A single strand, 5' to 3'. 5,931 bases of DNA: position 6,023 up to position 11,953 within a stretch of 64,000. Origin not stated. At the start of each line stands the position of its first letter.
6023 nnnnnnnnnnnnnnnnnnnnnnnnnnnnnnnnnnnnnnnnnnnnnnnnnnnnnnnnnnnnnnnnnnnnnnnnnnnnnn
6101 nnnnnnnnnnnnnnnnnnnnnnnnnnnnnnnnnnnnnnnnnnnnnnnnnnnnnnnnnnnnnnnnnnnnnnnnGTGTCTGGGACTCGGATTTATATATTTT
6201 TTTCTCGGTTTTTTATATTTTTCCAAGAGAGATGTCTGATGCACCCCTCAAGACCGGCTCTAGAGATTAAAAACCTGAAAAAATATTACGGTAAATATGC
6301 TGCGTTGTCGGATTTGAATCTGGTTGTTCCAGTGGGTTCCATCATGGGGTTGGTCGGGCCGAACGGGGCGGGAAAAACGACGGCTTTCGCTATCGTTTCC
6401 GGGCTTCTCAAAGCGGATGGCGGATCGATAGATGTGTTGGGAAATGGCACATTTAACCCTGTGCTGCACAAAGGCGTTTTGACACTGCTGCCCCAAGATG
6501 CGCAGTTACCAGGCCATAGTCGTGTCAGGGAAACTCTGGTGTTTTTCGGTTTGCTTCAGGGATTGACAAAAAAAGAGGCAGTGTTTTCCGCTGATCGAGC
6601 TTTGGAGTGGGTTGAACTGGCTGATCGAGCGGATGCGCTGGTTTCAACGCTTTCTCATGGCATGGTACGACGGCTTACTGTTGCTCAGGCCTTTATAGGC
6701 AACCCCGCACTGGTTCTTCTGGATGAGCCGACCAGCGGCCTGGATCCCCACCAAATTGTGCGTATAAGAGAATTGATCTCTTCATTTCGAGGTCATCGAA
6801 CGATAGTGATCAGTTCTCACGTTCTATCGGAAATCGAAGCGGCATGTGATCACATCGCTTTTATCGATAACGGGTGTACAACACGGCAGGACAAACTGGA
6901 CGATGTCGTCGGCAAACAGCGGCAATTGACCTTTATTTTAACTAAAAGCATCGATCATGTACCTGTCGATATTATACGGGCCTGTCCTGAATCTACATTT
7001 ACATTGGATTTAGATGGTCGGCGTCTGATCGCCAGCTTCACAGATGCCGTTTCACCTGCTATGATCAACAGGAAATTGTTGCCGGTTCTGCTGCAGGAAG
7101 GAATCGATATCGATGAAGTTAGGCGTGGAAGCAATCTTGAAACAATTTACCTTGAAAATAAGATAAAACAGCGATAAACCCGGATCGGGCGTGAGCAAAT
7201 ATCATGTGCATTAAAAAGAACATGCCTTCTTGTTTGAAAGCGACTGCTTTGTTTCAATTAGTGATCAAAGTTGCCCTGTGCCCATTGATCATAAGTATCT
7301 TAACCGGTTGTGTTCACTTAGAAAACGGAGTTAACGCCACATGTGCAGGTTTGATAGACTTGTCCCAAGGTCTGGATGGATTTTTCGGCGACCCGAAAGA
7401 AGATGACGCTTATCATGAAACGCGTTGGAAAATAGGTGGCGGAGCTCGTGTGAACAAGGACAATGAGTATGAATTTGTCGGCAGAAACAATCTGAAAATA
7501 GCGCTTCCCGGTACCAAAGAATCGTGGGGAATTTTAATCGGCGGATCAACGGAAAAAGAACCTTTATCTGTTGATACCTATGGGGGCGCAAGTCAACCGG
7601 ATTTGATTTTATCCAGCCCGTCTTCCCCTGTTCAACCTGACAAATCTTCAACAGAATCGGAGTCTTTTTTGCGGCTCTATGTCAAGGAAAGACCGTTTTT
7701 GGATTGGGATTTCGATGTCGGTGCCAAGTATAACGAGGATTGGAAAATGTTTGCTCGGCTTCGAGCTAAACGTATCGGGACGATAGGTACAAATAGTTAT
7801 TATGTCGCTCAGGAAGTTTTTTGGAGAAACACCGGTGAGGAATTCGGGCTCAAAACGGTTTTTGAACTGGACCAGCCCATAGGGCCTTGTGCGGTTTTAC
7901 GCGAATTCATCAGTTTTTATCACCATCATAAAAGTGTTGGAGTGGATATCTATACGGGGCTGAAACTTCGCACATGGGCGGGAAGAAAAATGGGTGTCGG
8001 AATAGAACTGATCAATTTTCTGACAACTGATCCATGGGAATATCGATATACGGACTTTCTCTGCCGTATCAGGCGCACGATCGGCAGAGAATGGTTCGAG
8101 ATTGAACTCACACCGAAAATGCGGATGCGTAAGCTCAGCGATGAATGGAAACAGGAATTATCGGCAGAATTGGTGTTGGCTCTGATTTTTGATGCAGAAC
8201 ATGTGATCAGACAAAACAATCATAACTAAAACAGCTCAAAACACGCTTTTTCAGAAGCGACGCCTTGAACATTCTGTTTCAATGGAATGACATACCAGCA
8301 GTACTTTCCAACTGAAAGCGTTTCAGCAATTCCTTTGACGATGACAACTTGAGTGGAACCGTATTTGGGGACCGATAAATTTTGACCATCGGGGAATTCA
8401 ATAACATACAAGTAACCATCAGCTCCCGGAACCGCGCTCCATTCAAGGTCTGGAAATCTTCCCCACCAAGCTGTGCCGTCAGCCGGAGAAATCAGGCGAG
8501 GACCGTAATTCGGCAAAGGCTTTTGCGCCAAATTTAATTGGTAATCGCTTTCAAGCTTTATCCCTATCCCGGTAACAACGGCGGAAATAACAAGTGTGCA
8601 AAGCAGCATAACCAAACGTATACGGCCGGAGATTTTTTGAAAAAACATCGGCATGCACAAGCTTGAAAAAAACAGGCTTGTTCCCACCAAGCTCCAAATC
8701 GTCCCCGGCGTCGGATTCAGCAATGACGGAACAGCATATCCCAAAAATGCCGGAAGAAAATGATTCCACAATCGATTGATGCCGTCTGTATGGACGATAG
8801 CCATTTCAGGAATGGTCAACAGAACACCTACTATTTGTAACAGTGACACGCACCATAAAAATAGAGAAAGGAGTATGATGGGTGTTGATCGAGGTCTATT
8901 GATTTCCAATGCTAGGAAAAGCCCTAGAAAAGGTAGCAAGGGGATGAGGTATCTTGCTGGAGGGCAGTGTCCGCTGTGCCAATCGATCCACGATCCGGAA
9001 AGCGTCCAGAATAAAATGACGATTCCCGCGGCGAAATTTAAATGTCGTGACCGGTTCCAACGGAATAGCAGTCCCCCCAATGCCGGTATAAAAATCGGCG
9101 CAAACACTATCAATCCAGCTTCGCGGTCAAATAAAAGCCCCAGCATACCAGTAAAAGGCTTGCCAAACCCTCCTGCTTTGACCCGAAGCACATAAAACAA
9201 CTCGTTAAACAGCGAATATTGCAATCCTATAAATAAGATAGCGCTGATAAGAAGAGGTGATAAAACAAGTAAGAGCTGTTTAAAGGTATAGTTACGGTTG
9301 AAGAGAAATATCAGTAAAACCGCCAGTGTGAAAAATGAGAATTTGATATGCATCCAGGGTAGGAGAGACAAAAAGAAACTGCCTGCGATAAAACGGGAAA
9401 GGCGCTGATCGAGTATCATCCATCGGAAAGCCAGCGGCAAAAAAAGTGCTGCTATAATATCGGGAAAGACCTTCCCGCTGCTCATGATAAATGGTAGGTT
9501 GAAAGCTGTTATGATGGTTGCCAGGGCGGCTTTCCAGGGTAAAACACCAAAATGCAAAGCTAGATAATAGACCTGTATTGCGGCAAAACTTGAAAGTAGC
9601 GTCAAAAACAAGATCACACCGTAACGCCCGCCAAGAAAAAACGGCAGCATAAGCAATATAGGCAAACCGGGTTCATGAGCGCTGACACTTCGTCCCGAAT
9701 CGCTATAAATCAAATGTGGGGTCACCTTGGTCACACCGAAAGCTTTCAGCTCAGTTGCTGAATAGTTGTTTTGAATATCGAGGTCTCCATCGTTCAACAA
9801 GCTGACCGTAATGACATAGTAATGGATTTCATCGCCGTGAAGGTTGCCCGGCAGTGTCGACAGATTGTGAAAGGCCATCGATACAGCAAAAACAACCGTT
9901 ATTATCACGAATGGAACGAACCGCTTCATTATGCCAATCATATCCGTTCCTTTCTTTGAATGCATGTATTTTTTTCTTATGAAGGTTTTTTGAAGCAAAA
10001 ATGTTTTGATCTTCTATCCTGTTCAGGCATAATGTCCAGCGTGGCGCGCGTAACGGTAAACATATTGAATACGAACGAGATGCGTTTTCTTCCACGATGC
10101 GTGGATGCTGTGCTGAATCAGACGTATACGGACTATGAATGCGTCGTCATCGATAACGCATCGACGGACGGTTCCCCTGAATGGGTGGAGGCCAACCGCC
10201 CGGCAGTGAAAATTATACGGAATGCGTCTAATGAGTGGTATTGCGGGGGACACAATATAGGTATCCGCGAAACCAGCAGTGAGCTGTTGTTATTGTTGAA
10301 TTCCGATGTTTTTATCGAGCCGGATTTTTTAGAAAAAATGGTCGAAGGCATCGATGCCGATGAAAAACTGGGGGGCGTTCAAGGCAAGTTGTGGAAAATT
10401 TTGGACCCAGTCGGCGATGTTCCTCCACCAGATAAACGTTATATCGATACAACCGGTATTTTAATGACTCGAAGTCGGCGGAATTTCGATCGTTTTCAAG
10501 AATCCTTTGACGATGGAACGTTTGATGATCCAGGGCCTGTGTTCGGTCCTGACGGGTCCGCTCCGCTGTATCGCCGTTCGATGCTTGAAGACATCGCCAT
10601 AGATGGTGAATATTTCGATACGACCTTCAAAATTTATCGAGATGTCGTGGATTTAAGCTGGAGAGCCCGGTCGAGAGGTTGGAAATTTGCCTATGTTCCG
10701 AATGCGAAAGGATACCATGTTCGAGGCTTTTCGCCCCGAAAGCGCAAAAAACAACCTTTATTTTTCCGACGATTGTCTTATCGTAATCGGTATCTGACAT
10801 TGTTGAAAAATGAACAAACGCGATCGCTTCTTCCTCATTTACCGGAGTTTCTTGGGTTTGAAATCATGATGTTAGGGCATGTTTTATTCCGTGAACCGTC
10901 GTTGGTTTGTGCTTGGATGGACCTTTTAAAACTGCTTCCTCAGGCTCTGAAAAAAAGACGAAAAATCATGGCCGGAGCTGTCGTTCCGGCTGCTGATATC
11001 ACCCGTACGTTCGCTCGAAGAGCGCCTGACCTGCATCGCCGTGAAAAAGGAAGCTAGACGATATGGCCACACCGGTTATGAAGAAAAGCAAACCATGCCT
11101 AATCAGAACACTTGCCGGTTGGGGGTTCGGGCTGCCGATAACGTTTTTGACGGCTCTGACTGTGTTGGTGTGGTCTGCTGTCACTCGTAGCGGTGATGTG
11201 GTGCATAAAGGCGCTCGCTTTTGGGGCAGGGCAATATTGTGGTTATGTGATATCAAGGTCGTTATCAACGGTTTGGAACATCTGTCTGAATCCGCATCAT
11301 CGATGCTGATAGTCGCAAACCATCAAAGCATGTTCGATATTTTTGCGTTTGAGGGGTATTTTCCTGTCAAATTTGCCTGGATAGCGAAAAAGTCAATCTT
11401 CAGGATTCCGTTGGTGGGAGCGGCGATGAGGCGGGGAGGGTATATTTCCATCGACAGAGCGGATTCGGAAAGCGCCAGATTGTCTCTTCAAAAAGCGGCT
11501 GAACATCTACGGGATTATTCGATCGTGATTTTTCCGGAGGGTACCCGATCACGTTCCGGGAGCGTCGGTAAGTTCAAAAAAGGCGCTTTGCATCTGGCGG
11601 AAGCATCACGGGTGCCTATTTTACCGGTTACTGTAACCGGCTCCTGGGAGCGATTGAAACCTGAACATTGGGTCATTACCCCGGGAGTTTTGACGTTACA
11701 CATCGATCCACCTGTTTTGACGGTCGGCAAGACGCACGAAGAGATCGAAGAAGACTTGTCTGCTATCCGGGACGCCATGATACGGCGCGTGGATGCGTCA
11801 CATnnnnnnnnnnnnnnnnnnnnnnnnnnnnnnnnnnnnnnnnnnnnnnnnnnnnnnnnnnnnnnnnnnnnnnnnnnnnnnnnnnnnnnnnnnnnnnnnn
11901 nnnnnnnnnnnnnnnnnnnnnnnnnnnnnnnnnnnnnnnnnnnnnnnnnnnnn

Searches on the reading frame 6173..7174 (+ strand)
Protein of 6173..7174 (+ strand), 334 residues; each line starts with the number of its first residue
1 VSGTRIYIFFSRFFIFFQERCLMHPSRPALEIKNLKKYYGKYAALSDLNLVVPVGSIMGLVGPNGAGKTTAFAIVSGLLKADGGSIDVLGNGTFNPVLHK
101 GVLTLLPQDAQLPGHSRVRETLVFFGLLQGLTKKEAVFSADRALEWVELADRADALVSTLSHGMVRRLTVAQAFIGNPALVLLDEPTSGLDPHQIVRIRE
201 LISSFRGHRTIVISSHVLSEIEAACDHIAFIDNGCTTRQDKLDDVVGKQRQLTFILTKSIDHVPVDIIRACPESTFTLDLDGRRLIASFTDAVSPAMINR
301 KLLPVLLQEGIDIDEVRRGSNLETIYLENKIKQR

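Call 85: search_protein_families(library=pfam, proteins=[window:6173-7174:+], max_evalue=0.0001)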
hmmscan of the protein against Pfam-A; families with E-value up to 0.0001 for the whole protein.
window:6173-7174:+ (334 aa): 2 families
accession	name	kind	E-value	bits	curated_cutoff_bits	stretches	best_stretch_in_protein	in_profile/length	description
PF00005.33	ABC_tran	-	5.3e-25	89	25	1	45-188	1-137/137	ABC transporter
PF13304.12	AAA_21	-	4.4e-12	47.1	27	1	144-216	222-298/304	AAA domain, putative AbiEii toxin, Type IV TA system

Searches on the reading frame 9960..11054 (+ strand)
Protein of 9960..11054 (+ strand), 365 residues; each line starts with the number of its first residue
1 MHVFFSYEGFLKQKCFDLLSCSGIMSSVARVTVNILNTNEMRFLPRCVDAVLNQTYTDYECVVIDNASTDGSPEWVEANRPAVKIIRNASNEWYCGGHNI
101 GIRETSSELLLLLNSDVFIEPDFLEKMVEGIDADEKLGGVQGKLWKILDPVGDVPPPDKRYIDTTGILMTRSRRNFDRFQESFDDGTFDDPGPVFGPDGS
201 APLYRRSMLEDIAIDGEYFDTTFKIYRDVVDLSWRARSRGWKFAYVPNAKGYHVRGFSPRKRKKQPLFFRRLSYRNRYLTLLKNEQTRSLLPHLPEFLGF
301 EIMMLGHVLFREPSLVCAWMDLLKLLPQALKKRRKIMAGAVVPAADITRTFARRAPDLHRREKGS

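Call 85: search_protein_families(library=pfam, proteins=[window:9960-11054:+], max_evalue=0.0001)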
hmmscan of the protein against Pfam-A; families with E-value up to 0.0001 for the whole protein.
window:9960-11054:+ (365 aa): 3 families
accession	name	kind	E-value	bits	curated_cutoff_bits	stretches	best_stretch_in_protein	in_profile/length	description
PF00535.33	Glycos_transf_2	-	4.1e-25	89.1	23.3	1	35-209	4-164/168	Glycosyl transferase family 2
PF13641.12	Glyco_tranf_2_3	-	1.1e-11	45.6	27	1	30-265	2-223/230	Glycosyltransferase like family 2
PF13632.12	Glyco_trans_2_3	-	6.1e-05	23.4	27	1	111-265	3-135/198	Glycosyl transferase family group 2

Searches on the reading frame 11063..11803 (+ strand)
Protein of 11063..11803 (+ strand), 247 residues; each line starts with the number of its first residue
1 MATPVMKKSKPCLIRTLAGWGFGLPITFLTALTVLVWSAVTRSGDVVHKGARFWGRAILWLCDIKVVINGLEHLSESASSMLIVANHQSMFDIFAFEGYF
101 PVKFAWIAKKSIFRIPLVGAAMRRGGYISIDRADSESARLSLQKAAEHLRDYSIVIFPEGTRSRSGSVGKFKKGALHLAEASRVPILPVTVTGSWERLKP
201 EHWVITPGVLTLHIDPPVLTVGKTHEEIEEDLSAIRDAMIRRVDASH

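Call 85: search_protein_families(library=pfam, proteins=[window:11063-11803:+], max_evalue=0.0001)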
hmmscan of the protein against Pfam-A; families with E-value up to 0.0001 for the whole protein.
window:11063-11803:+ (247 aa): 1 family
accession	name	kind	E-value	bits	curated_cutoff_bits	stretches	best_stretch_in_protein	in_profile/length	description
PF01553.26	Acyltransferase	-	6.9e-31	107.2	23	1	66-191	2-131/132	Acyltransferase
